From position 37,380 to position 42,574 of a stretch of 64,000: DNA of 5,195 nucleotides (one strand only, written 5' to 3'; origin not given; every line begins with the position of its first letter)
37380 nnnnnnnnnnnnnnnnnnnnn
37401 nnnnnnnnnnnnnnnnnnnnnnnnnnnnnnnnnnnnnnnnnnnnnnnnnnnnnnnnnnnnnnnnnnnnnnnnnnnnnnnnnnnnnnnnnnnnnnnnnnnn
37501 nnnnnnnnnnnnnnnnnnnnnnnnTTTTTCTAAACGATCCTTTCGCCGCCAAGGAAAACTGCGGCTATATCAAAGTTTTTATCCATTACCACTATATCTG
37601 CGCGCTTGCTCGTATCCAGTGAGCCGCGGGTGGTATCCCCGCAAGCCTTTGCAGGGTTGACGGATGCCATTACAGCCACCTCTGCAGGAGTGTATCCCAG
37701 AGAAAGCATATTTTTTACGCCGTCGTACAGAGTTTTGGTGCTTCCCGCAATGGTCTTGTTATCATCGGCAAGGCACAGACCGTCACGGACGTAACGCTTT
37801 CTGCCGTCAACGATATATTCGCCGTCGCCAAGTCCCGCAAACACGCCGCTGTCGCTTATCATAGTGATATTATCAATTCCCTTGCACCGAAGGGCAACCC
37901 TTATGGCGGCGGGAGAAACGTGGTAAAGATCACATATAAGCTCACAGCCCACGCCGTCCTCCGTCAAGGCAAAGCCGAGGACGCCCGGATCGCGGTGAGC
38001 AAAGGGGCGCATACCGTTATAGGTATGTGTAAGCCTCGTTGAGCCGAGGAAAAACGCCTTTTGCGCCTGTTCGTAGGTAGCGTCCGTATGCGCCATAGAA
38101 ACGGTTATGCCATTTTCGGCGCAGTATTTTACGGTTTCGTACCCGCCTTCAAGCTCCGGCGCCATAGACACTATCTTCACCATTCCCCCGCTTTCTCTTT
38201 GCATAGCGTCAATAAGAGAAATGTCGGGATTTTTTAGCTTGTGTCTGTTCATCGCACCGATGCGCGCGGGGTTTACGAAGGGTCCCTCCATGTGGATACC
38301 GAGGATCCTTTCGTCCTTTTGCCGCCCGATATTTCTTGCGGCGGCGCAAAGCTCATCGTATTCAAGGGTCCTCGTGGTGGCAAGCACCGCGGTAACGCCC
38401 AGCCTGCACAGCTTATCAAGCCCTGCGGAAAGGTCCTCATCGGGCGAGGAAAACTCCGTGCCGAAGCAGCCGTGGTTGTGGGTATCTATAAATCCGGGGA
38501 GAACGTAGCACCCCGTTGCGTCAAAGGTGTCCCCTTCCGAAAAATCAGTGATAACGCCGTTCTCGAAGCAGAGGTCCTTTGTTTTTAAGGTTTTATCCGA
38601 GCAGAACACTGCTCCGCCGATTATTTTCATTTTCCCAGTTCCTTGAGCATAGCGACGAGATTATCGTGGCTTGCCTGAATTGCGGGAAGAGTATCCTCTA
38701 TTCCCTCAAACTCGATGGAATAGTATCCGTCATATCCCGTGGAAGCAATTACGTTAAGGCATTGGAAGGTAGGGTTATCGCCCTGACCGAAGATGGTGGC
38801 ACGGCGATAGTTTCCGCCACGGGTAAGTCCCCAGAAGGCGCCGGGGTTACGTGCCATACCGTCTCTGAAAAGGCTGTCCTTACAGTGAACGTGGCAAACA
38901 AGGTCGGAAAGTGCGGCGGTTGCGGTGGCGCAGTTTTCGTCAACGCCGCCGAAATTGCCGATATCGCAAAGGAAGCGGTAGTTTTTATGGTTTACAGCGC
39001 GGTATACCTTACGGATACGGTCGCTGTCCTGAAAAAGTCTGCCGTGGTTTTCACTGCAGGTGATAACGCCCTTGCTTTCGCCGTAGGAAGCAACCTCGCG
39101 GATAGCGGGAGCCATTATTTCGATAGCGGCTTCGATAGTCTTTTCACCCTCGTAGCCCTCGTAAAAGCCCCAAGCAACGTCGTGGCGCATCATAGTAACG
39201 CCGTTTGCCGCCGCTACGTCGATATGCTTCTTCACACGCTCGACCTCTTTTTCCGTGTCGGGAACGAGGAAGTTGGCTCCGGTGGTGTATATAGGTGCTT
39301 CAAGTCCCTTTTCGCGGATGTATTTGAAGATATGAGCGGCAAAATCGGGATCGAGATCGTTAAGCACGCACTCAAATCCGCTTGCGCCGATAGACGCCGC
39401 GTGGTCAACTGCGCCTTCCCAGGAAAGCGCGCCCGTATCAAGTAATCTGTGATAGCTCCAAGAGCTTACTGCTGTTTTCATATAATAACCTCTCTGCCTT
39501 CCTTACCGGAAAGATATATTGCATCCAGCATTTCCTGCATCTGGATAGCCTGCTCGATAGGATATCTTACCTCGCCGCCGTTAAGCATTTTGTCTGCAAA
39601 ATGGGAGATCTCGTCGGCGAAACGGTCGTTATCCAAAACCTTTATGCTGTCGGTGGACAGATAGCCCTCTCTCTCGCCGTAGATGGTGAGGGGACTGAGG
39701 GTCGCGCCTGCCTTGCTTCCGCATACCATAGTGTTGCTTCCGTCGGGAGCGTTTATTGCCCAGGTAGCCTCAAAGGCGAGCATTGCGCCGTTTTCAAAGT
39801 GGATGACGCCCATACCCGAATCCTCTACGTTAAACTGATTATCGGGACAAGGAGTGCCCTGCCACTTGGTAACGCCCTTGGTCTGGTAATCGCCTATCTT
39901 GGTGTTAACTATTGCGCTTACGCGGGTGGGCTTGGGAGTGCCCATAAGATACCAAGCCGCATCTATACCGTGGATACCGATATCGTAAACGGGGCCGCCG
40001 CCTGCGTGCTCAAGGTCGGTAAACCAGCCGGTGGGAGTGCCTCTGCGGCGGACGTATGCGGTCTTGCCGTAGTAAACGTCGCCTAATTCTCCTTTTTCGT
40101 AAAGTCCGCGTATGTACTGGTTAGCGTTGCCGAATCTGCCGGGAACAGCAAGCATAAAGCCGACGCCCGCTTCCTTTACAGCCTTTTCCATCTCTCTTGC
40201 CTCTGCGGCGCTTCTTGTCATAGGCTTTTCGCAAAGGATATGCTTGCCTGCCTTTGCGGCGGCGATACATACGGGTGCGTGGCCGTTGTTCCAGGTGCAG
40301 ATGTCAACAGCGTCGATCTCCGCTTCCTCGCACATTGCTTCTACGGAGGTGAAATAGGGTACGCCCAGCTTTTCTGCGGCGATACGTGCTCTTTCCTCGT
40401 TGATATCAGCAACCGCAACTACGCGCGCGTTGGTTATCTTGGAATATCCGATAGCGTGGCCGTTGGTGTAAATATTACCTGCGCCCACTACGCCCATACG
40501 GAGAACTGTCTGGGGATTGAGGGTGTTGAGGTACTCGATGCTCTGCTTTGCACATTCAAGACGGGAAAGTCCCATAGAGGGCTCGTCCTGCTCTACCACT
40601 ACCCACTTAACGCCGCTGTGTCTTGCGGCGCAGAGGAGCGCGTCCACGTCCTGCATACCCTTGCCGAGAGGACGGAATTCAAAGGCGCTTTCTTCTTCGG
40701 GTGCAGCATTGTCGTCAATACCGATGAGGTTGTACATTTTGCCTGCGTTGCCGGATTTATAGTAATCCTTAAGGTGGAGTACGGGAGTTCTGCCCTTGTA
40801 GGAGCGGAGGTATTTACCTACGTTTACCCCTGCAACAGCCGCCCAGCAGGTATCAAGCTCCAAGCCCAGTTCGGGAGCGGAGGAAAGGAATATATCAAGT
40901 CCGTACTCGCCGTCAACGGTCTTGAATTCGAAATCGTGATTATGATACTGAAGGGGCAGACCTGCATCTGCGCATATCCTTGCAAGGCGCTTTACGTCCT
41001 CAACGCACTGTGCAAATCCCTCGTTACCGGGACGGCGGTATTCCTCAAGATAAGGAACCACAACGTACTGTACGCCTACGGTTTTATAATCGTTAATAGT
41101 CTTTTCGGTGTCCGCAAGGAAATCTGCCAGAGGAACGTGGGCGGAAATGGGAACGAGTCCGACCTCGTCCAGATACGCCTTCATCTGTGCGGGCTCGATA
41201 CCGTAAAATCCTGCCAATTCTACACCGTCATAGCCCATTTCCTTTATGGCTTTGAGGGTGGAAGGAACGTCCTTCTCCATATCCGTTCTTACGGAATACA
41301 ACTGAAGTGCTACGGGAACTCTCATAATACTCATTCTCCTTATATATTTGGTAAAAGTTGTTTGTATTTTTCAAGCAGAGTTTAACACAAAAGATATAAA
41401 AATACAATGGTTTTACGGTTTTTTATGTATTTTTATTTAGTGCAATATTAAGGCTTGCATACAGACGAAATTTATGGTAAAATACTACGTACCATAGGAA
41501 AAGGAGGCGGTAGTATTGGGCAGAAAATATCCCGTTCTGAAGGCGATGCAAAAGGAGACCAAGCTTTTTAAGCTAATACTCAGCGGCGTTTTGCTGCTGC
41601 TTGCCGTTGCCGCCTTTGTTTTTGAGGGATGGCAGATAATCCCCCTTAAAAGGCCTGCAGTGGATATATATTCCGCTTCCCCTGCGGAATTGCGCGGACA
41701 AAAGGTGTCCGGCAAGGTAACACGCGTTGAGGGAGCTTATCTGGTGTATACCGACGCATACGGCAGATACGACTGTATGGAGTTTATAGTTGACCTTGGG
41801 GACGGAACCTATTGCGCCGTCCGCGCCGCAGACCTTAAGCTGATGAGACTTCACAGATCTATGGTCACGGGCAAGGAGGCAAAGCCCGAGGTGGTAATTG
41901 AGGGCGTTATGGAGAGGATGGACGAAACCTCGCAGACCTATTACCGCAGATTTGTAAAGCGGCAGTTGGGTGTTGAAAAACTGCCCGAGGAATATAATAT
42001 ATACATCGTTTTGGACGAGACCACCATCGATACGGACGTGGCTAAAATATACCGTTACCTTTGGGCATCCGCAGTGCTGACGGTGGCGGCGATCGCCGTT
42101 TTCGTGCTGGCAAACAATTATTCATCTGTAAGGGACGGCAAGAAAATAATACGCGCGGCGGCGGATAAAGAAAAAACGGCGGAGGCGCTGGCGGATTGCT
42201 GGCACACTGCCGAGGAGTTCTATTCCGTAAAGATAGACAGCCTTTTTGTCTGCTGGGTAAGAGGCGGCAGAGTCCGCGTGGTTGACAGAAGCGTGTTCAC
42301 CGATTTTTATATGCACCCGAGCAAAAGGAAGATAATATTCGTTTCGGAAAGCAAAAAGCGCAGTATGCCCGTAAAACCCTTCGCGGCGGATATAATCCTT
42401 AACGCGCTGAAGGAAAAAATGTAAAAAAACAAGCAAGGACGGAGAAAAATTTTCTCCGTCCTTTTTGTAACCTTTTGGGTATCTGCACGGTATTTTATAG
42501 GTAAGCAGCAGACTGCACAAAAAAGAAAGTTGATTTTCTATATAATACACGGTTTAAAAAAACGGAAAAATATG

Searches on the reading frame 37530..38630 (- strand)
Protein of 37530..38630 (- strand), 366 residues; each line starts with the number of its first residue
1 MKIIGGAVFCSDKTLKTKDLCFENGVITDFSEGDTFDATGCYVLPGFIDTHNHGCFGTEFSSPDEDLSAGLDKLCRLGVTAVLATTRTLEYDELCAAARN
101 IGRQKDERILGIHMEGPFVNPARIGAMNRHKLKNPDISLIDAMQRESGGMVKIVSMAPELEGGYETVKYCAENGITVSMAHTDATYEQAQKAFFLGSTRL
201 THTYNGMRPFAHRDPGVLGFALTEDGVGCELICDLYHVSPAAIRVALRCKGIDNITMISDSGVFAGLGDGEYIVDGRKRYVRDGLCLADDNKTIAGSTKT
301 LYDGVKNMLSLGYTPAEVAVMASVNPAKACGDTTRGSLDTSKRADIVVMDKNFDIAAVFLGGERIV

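Call 34: search_protein_families(library=pfam, proteins=[window:37530-38630:-])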
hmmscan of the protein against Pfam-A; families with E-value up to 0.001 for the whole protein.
window:37530-38630:- (366 aa): 2 families
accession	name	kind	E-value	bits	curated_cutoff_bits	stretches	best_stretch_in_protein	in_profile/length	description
PF01979.26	Amidohydro_1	-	2.6e-23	83.3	25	1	42-363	1-343/345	Amidohydrolase family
PF07969.17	Amidohydro_3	-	1.3e-11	45.1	29.7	1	35-64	2-35/472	Amidohydrolase family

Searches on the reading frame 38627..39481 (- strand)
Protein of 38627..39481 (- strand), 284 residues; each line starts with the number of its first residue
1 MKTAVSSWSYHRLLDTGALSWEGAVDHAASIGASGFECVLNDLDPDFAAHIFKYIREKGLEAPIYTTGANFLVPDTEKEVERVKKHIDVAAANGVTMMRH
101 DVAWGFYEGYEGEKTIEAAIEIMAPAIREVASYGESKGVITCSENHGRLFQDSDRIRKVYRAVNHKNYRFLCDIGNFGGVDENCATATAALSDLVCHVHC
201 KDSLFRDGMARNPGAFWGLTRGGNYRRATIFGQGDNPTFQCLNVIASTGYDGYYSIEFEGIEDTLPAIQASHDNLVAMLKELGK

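Call 34: search_protein_families(library=pfam, proteins=[window:38627-39481:-])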
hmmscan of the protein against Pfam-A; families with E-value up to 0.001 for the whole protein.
window:38627-39481:- (284 aa): 2 families
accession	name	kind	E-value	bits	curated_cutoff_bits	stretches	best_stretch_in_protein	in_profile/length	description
PF01261.30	AP_endonuc_2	-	1e-24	88.1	31.1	1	25-263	1-234/249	Xylose isomerase-like TIM barrel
PF10566.15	Glyco_hydro_97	-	0.00017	21.6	32.5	1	77-160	30-114/275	Glycoside hydrolase 97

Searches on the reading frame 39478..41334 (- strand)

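Call 68: search_protein_families(library=pfam, proteins=[window:39478-41334:-], max_evalue=0.00001)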
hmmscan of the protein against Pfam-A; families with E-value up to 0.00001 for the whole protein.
window:39478-41334:- (618 aa): 4 families
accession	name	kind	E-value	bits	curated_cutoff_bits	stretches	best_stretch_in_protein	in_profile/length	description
PF01408.29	GFO_IDH_MocA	-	4.5e-28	98.8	24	1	278-394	1-117/120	Oxidoreductase family, NAD-binding Rossmann fold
PF22725.1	GFO_IDH_MocA_C3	-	2.5e-23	82.8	27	1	406-543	2-122/124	GFO/IDH/MocA C-terminal domain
PF02894.22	GFO_IDH_MocA_C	-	3.5e-20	73.2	22.9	1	413-616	5-216/218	Oxidoreductase family, C-terminal alpha/beta domain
PF01261.30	AP_endonuc_2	-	5.3e-17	62.8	31.1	1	27-271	1-248/249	Xylose isomerase-like TIM barrel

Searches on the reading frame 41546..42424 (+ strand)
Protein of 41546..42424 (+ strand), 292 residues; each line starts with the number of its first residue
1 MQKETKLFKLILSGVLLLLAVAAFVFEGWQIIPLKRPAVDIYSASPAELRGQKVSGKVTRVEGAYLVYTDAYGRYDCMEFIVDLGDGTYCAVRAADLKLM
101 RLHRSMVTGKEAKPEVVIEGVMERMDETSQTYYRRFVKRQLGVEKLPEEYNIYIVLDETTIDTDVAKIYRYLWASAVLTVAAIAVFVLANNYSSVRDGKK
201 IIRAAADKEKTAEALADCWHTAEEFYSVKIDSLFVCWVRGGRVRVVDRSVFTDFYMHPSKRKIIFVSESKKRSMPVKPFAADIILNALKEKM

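Call 69: search_protein_families(library=pfam, proteins=[window:41546-42424:+], max_evalue=0.00001)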
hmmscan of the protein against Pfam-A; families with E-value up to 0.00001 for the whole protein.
window:41546-42424:+ (292 aa): 1 family
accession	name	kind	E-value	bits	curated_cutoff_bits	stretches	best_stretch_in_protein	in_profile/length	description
PF20456.3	DUF6709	-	1.7e-13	50.7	27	1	10-266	13-285/339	Family of unknown function (DUF6709)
